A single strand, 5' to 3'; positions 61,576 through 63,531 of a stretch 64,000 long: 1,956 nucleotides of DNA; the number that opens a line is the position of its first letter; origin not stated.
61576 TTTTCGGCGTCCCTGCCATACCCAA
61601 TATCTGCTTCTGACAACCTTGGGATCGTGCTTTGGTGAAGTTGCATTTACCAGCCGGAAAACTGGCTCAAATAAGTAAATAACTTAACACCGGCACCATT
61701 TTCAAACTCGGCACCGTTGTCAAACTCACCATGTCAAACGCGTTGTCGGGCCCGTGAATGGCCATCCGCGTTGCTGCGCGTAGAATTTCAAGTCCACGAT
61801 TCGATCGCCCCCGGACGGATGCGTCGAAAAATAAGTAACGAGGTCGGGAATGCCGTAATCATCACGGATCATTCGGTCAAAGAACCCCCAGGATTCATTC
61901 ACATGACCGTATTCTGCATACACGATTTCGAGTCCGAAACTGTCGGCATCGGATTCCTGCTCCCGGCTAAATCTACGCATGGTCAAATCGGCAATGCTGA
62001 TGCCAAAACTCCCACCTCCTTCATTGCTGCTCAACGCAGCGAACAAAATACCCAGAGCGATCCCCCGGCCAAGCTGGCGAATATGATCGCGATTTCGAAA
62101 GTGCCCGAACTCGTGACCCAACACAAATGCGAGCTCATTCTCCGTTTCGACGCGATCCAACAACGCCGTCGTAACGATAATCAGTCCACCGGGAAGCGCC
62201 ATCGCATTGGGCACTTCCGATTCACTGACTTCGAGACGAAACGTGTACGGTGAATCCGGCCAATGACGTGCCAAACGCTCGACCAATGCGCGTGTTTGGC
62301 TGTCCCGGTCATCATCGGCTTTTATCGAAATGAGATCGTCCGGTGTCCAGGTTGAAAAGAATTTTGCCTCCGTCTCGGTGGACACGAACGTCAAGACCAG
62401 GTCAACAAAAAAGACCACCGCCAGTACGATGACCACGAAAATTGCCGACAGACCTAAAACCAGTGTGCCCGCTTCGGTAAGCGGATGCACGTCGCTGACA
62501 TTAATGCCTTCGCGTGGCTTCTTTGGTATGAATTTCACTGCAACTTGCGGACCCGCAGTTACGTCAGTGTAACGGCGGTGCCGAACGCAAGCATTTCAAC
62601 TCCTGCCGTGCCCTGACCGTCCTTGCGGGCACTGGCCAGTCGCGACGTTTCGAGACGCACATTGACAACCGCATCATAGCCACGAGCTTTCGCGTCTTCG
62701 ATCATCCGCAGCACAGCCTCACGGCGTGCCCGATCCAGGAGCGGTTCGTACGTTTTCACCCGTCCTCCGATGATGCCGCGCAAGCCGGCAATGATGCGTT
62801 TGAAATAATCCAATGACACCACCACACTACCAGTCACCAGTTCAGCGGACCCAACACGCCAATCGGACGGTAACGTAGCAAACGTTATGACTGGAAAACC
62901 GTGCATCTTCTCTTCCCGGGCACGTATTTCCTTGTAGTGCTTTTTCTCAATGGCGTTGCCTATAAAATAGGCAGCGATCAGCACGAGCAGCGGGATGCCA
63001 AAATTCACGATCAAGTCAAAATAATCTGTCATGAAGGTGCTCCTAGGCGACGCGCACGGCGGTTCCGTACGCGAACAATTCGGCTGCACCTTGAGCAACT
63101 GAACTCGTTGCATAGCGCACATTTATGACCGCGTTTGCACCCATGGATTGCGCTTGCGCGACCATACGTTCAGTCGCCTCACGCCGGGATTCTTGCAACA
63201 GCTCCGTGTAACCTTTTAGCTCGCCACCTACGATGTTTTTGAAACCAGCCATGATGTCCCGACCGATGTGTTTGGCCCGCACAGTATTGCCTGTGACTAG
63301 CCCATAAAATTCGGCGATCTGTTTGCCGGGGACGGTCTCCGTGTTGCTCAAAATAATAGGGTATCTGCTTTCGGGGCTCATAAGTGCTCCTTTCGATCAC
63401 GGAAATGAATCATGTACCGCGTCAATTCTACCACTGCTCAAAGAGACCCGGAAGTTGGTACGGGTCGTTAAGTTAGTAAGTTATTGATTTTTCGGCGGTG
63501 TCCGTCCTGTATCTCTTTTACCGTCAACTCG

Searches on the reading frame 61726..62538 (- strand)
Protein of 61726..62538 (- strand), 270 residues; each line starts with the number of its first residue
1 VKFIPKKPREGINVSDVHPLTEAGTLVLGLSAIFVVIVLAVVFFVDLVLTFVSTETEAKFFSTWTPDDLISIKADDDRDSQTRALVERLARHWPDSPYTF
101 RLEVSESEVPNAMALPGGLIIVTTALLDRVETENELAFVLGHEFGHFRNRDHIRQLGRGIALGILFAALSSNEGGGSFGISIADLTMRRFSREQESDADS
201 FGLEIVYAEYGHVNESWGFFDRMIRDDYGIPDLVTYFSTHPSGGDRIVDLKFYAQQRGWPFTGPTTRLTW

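Call 7: search_protein_families(library=pfam, proteins=[window:61726-62538:-], max_evalue=0.01)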
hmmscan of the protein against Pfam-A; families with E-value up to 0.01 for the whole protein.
window:61726-62538:- (270 aa): 1 family
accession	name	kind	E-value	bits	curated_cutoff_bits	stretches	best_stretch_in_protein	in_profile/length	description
PF01435.24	Peptidase_M48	-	4.8e-30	105.2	20.3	1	79-251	4-183/186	Peptidase family M48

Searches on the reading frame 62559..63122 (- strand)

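Call 7: search_protein_families(library=pfam, proteins=[window:62559-63122:-], max_evalue=0.01)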
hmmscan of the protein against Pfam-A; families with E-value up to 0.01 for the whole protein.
window:62559-63122:- (187 aa): 1 family
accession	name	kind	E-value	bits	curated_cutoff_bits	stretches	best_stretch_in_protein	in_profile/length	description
PF01906.23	YbjQ_1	-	9.9e-22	77.9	23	1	91-185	16-102/103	Putative heavy-metal-binding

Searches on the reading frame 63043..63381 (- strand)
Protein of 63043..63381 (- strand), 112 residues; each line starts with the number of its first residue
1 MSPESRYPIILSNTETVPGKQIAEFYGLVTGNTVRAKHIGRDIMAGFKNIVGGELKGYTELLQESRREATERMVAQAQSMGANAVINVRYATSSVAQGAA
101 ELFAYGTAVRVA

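Call 7: search_protein_families(library=pfam, proteins=[window:63043-63381:-], max_evalue=0.01)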
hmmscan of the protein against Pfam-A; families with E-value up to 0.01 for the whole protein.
window:63043-63381:- (112 aa): 2 families
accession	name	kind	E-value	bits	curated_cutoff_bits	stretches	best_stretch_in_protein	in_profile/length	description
PF01906.23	YbjQ_1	-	4.5e-39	133.6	23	1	9-111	1-103/103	Putative heavy-metal-binding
PF23025.1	YbjQ_2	-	0.00035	21.3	29.1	1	62-111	53-101/103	C2 domain-containing protein 5, YbjQ-like domain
